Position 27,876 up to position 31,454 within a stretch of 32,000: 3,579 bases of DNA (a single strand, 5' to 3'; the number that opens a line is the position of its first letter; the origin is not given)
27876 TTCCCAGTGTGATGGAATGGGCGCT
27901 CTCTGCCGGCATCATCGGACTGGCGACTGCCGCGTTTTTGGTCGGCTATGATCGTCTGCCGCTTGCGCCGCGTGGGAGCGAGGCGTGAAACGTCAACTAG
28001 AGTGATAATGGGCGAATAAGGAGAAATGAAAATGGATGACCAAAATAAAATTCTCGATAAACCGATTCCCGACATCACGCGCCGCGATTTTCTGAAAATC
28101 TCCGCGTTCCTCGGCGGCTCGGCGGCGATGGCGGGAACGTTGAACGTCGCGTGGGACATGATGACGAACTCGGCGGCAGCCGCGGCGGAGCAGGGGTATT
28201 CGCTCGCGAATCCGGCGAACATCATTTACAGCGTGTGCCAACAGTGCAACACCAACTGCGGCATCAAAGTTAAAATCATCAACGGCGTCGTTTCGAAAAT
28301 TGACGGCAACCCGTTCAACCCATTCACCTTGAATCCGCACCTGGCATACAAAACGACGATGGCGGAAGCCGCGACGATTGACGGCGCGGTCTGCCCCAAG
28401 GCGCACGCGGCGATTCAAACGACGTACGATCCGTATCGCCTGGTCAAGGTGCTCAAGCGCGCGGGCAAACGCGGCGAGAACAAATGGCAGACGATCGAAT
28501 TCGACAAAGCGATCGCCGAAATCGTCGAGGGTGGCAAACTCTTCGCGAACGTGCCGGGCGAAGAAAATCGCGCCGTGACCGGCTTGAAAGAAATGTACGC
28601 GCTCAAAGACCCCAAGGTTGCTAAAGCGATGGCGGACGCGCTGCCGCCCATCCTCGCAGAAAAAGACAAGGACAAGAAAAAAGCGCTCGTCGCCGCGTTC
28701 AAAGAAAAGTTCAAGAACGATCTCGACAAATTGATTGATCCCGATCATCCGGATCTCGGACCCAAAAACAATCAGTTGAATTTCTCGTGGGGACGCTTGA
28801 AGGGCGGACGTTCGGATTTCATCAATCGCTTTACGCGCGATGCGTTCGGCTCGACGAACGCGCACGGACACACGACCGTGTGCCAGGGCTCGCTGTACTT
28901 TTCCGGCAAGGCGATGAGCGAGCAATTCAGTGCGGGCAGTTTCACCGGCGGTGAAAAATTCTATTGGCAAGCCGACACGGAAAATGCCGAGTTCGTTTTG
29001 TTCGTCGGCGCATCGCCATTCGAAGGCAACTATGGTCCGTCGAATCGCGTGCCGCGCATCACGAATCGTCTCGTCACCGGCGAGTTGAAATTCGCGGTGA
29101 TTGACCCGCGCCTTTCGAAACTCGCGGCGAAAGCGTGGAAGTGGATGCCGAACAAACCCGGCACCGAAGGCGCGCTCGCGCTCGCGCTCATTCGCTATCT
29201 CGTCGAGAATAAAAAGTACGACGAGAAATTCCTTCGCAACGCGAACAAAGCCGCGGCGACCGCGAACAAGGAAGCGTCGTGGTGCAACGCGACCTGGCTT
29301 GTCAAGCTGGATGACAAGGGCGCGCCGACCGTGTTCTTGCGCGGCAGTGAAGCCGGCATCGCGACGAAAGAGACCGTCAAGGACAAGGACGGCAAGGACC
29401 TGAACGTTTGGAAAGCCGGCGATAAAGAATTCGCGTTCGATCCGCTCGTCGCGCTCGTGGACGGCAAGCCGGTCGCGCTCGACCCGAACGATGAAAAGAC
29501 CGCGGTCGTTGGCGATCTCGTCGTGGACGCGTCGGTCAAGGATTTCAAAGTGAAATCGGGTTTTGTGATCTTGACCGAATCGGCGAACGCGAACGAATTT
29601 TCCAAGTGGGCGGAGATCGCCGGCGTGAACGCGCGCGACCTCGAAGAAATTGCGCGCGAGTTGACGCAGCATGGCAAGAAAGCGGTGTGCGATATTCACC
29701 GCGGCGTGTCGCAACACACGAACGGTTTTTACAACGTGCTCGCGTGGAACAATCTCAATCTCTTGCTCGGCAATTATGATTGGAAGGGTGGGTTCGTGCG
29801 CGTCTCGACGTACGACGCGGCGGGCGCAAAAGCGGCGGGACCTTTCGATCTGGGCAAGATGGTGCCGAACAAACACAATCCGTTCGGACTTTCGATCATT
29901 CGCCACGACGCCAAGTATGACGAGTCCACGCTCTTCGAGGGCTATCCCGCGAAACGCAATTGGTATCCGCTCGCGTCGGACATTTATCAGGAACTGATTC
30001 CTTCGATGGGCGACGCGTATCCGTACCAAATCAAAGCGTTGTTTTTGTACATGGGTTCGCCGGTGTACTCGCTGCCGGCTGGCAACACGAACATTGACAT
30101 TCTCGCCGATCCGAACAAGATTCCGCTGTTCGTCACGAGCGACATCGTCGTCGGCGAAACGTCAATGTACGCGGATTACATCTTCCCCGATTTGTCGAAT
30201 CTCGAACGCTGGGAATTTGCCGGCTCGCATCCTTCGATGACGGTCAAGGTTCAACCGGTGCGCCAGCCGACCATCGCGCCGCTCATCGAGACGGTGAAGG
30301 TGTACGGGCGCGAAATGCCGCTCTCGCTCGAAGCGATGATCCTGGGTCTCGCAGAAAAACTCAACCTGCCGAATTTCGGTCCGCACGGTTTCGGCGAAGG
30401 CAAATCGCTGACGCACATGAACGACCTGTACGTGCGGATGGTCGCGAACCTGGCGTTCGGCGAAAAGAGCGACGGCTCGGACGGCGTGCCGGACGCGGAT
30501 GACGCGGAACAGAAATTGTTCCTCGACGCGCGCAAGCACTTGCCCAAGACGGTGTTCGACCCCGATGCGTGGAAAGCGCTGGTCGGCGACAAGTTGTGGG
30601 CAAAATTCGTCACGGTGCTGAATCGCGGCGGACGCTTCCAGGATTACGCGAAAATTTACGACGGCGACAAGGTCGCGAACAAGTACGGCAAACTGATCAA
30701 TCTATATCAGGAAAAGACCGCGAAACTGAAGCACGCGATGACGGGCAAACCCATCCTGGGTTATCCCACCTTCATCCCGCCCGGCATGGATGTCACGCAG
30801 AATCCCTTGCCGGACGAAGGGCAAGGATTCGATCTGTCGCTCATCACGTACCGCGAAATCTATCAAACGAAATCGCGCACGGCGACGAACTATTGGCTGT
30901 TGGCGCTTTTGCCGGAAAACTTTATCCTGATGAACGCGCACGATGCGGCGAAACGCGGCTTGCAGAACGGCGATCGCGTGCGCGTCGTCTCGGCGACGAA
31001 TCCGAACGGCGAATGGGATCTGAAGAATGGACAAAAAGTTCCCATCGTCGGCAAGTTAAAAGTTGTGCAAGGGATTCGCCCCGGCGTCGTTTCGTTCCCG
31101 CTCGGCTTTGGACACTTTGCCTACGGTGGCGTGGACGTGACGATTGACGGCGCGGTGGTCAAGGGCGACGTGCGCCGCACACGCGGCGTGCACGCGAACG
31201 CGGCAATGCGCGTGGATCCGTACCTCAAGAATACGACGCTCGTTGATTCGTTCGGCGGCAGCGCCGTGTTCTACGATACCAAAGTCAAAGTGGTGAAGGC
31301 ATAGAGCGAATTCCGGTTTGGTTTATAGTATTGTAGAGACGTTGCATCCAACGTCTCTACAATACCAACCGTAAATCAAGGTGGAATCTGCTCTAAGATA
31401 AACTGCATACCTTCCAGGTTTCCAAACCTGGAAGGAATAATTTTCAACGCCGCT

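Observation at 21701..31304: Split-sensor three-component regulator (PhnD-like lipoprotein, kinase, NarL-type regulator) driving a B-C-A Mo oxidoreductase beside the ars island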

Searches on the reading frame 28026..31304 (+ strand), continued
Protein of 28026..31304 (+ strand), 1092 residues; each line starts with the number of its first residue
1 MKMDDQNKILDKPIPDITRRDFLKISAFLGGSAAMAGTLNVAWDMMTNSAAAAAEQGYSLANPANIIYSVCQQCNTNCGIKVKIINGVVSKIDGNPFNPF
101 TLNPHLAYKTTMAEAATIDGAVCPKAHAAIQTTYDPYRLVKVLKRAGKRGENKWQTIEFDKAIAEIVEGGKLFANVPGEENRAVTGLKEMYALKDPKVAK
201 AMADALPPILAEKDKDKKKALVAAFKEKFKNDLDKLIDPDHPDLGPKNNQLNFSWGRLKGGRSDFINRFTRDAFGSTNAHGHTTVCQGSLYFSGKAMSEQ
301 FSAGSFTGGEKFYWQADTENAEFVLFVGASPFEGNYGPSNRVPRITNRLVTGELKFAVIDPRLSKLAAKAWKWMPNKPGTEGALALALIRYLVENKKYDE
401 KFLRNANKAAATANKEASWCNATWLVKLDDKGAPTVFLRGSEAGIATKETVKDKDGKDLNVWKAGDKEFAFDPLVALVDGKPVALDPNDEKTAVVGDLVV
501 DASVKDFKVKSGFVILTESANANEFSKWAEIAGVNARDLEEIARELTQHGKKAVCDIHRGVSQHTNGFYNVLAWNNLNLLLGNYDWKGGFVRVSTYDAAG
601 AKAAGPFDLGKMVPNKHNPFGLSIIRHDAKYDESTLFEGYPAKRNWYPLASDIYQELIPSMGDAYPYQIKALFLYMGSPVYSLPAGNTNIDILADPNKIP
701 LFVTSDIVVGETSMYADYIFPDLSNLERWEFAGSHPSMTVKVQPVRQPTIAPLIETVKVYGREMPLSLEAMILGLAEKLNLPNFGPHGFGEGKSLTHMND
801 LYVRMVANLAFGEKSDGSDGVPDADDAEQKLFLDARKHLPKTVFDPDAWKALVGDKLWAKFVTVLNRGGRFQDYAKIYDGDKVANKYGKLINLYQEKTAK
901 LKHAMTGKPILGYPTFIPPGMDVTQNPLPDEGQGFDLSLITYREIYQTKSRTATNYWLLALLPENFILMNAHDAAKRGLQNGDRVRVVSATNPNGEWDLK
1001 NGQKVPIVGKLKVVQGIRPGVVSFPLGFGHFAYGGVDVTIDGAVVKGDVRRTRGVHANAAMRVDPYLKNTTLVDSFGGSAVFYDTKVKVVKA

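Call 69: list_cluster_members(proteins=[P0219, P0220, P0221, P0222, P0224, P0225, P0229, P0237, P0240, P0247])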
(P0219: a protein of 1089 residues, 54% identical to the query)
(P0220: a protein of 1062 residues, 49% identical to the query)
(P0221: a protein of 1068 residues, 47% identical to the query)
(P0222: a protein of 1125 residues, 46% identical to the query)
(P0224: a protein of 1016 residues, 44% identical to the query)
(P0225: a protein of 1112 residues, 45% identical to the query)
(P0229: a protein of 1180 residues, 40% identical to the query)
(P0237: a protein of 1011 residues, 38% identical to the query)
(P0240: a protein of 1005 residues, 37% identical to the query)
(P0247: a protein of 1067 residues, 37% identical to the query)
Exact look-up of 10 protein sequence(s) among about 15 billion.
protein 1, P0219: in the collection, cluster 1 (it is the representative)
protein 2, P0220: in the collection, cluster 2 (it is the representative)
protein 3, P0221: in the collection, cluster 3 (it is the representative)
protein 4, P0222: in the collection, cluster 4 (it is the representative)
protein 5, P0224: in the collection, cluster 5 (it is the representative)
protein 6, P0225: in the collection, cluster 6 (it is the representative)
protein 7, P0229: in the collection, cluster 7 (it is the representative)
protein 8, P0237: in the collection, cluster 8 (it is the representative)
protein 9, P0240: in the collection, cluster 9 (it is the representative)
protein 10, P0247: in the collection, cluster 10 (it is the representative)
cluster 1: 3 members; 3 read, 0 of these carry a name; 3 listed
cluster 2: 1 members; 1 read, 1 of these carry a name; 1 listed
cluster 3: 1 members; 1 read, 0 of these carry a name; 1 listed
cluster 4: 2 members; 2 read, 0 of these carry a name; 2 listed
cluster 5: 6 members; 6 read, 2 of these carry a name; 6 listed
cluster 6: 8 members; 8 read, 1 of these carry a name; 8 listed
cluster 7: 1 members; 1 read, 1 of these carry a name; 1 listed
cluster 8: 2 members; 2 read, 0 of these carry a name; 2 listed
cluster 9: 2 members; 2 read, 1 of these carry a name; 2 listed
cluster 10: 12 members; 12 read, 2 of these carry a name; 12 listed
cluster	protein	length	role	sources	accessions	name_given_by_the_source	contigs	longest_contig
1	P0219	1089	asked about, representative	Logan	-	-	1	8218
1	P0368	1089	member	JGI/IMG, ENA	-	-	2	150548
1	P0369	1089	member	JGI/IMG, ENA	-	-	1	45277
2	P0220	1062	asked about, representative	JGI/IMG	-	anaerobic selenocysteine-containing dehydrogenase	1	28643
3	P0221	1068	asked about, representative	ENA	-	-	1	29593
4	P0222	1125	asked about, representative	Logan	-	-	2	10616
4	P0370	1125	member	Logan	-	-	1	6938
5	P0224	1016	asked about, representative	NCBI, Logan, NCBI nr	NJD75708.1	MAG: molybdopterin oxidoreductase [Candidatus Methanoperedens sp.] | molybdopterin oxidoreductase [Candidatus Methanoperedens sp.]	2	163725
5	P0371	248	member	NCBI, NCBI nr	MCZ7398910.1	MAG: hypothetical protein O8C62_04395 [Candidatus Methanoperedens sp.] | hypothetical protein [Candidatus Methanoperedens sp.]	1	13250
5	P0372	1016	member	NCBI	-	-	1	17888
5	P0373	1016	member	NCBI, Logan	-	-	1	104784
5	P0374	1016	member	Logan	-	-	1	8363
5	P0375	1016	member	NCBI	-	-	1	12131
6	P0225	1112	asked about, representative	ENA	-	-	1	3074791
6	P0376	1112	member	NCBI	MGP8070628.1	MAG: molybdopterin-dependent oxidoreductase [Candidatus Bathyarchaeia archaeon]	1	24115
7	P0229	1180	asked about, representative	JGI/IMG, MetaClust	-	\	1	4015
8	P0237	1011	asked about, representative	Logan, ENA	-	-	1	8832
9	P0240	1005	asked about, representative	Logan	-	-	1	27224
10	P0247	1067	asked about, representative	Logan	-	-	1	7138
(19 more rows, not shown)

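Call 71: find_homologous_proteins(query=L068:9965-13204:+)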
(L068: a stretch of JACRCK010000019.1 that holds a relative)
Query L068:9965-13204:+ (1079 aa): 3187 proteins with E <= 0.001 among 8000 candidates; the best 120 are listed.
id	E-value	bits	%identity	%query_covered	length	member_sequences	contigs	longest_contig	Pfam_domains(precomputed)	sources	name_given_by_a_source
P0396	0.0e+0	2346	91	100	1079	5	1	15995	PF00384.28,PF01568.28,PF04879.22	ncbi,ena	-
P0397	0.0e+0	2223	86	100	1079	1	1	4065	PF00384.28,PF01568.28,PF04879.22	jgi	jgi:anaerobic selenocysteine-containing dehydrogenase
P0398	0.0e+0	2201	85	100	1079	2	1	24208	PF00384.28,PF01568.28,PF04879.22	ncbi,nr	ncbi:MAG: molybdopterin-dependent oxidoreductase [Deltaproteobacteria bacterium]|nr:molybdopterin-de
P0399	0.0e+0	2064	80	100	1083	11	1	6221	PF00384.28,PF01568.28,PF04879.22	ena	-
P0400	0.0e+0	2016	77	100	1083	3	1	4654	PF00384.28,PF01568.28,PF04879.22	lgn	-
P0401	0.0e+0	2000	77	100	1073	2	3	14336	PF00384.28,PF01568.28,PF04879.22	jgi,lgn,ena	-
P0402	0.0e+0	1974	77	100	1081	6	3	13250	PF00384.28,PF01568.28,PF04879.22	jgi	jgi:anaerobic selenocysteine-containing dehydrogenase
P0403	0.0e+0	1858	71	100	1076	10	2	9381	PF00384.28,PF01568.28,PF04879.22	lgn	-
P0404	0.0e+0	1858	73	99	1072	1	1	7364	PF00384.28,PF01568.28,PF04879.22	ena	-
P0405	0.0e+0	1854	72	100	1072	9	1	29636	PF00384.28,PF01568.28,PF04879.22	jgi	jgi:tetrathionate reductase subunit A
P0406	0.0e+0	1853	75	95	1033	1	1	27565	PF00384.28,PF01568.28,PF04879.22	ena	-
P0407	0.0e+0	1847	71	100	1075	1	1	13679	PF00384.28,PF01568.28,PF04879.22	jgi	jgi:tetrathionate reductase subunit A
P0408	0.0e+0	1845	72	99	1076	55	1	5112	PF00384.28,PF01568.28,PF04879.22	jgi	jgi:anaerobic selenocysteine-containing dehydrogenase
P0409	0.0e+0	1841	71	99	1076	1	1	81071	PF00384.28,PF01568.28,PF04879.22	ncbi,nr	ncbi:MAG: molybdopterin-dependent oxidoreductase [Deltaproteobacteria bacterium]|nr:molybdopterin-de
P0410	0.0e+0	1838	72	99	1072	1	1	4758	PF00384.28,PF01568.28,PF04879.22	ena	-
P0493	0.0e+0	1750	70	99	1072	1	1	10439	PF00384.28,PF01568.28,PF04879.22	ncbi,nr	ncbi:MAG: molybdopterin-dependent oxidoreductase [Desulfarculus sp.]|nr:molybdopterin-dependent oxid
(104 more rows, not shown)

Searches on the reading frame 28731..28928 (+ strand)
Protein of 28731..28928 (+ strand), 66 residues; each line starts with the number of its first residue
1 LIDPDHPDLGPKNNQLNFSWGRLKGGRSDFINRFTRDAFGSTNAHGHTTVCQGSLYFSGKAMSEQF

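Call 82: search_solved_structures(query=window:28731-28928:+, max_evalue=10, show_alignments=5)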
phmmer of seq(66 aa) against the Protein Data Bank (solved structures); distinct sequences matched with E-value up to 10: 1.
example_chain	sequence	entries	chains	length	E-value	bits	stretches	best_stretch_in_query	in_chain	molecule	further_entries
4ej0_A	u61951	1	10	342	1.2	13.2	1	27-63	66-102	ADP-L-glycero-D-manno-heptose-6-epimerase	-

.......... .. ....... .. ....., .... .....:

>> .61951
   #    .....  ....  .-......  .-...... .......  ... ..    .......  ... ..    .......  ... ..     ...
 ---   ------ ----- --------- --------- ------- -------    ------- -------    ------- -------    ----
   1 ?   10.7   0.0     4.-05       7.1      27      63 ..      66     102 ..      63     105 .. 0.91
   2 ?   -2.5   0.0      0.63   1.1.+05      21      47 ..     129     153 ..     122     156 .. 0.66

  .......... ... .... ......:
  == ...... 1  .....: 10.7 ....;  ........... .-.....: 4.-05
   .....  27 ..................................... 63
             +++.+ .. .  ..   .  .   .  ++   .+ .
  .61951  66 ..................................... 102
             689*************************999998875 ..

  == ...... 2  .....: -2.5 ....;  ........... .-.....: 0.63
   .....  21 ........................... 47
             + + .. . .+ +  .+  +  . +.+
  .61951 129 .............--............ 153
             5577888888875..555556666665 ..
